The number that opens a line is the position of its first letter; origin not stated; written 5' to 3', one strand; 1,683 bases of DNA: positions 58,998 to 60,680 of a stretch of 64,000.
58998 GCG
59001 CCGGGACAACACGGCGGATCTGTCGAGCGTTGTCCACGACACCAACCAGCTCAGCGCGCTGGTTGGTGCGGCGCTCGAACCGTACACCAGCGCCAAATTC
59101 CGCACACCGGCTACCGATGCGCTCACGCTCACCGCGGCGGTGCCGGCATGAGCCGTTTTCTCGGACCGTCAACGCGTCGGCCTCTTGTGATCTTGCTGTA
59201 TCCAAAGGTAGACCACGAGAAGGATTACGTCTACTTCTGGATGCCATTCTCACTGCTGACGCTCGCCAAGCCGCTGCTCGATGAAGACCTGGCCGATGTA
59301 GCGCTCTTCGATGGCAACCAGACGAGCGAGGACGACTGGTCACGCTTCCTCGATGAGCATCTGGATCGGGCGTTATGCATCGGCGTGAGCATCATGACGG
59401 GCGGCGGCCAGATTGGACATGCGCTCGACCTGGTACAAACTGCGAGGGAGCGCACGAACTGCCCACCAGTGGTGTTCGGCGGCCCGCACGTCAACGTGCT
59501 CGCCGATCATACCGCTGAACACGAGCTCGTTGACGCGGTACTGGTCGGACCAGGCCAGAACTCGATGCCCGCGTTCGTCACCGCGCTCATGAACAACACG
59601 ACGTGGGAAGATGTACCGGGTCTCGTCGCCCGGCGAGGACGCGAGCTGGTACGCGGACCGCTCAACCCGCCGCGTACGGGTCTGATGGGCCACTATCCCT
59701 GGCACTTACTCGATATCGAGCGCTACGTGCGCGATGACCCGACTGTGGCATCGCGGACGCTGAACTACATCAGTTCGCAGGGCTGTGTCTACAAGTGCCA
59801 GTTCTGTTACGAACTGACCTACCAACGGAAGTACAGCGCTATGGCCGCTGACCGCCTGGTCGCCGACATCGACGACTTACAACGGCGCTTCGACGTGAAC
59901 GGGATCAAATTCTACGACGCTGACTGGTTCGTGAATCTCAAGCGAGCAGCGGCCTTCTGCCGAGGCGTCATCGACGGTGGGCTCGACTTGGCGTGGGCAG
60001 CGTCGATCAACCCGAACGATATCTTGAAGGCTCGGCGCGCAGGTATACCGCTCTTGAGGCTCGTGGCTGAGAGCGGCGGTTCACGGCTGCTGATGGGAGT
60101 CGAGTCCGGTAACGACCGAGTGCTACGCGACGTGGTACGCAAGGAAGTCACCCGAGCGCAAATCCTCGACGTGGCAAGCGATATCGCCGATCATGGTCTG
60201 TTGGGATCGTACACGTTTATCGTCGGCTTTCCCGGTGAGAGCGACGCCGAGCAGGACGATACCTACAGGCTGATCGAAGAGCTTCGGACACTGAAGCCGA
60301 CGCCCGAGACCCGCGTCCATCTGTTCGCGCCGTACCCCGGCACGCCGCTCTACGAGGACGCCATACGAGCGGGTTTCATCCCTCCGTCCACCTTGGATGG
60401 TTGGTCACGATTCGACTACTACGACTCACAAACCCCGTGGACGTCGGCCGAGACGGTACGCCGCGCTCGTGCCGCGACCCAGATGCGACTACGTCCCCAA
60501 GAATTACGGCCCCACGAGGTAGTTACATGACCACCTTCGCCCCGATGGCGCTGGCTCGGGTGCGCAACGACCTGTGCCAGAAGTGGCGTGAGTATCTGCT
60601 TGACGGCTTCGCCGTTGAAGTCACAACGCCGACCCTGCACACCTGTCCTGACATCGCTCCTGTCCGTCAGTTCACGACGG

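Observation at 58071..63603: Compact operon: MoaA-like rSAM, B12-rSAM, EpmA-like aaRS core, MccF-like peptidase, unknown protein, SDR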

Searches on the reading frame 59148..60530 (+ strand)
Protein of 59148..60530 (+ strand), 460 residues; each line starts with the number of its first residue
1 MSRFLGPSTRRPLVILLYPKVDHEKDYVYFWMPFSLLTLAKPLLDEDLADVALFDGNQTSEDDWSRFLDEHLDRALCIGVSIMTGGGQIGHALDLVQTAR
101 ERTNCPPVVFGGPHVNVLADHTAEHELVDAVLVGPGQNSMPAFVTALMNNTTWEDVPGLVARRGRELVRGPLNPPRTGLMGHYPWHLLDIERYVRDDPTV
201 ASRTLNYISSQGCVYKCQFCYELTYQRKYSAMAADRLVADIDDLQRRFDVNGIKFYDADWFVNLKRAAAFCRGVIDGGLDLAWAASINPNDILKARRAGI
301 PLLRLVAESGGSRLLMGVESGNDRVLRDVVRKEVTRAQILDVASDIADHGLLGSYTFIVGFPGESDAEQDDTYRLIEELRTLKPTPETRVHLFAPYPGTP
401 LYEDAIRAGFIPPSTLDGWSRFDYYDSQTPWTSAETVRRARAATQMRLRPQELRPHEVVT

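Call 3: search_protein_families(library=pfam, proteins=[window:59148-60530:+], max_evalue=0.01)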
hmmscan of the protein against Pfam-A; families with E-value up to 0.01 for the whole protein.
window:59148-60530:+ (460 aa): 2 families
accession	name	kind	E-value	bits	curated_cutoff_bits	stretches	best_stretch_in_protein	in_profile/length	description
PF04055.27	Radical_SAM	-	1.8e-16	61.2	29.5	1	207-376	1-166/166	Radical SAM superfamily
PF02310.24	B12-binding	-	3.1e-09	37.1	32.1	1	32-143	13-120/121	B12 binding domain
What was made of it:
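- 59148..60530 (+): B: cobalamin-binding (class B) radical-SAM enzyme, the most conserved protein of the cassette. Pfam B12-binding plus Radical_SAM (call 3).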

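Call 5: search_protein_families(library=ncbifam, proteins=[window:59148-60530:+], max_evalue=0.01)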
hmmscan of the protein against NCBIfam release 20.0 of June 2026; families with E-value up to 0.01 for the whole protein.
window:59148-60530:+ (460 aa): 23 families
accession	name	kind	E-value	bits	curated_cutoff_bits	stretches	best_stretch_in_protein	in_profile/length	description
NF050148.1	rSAM_ApyD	equivalog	2.5e-31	108.8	750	1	91-404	89-392/645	RiPP biosynthesis radical SAM protein ApyD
TIGR02026.1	BchE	equivalog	2.1e-26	92.9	481.35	1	31-405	20-387/497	magnesium-protoporphyrin IX monomethyl ester anaerobic oxidative cyclase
TIGR04013.1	B12_SAM_MJ_1487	hypoth_equivalog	1.4e-24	86.7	251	2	312-403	267-355/382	TIGR04013 family B12-binding domain/radical SAM domain-containing protein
NF038361.1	rSAM_Sden_1168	equivalog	1.6e-23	83.1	575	1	124-411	195-479/560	Sden_1168 family B12-binding radical SAM P-methyltransferase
TIGR04479.1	bcpD_PhpK_rSAM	subfamily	1.2e-21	76.7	600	1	95-379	130-409/504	PhpK family radical SAM P-methyltransferase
TIGR03471.1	HpnJ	equivalog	4e-19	68.8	577.6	1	107-412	99-394/472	hopanoid biosynthesis associated radical SAM protein HpnJ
TIGR04072.2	rSAM_ladder_B12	equivalog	2.6e-17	62.6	360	1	90-413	84-380/443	lipid biosynthesis B12-binding/radical SAM protein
TIGR04014.1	B12_SAM_MJ_0865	equivalog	7.9e-17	61.2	360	2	314-406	272-359/434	methyl-coenzyme M reductase glutamine C-methyltransferase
TIGR04385.1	B12_rSAM_cofa1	equivalog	4.3e-16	59.2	450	1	126-382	121-367/438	B12 lower ligand biosynthesis radical SAM protein BzaD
TIGR03975.1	rSAM_ocin_1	subfamily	6.2e-16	58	281.85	1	92-396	144-450/606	RiPP maturation radical SAM C-methyltransferase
NF033070.1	rSAM_AprD4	equivalog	4.3e-14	52.3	500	1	186-412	179-397/456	AprD4 family radical SAM diol-dehydratase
TIGR04367.1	HpnR_B12_rSAM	equivalog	2.8e-12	45.9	650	1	48-342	36-316/490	hopanoid C-3 methylase HpnR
TIGR00089.1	TIGR00089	subfamily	1.8e-08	33.6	251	1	316-381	254-320/429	MiaB/RimO family radical SAM methylthiotransferase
NF033712.0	B12_rSAM_KedN5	subfamily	3e-08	32.3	700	1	95-365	81-356/624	KedN5 family methylcobalamin-dependent radical SAM C-methyltransferase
TIGR01579.1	MiaB-like-C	equivalog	4.3e-08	32.8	357.05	1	315-381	253-320/416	tRNA (N(6)-L-threonylcarbamoyladenosine(37)-C(2))-methylthiotransferase MtaB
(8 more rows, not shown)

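Call 13: search_protein_families(library=padloc, proteins=[window:59148-60530:+], max_evalue=0.01)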
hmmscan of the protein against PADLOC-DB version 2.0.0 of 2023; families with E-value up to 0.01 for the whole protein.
window:59148-60530:+ (460 aa): 1 family
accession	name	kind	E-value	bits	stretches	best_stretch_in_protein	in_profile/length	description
PDLC04689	PDC-M51A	-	0.0021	14.9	0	206-258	186-239/420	-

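Call 30: search_solved_structures(query=window:59148-60527:+, max_evalue=0.001, show_alignments=0)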
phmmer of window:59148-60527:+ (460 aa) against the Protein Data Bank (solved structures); distinct sequences matched with E-value up to 0.001: 3.
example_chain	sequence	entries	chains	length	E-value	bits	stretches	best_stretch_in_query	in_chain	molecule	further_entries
9ccb_A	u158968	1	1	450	6.3e-09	38.2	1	110-404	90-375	Radical SAM core domain-containing protein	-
6fd2_B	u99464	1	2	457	8.9e-09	37.7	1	197-414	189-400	Putative apramycin biosynthetic oxidoreductase 4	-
7kdx_A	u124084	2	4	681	5.5e-06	28.5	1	96-262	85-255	Methyltransferase TokK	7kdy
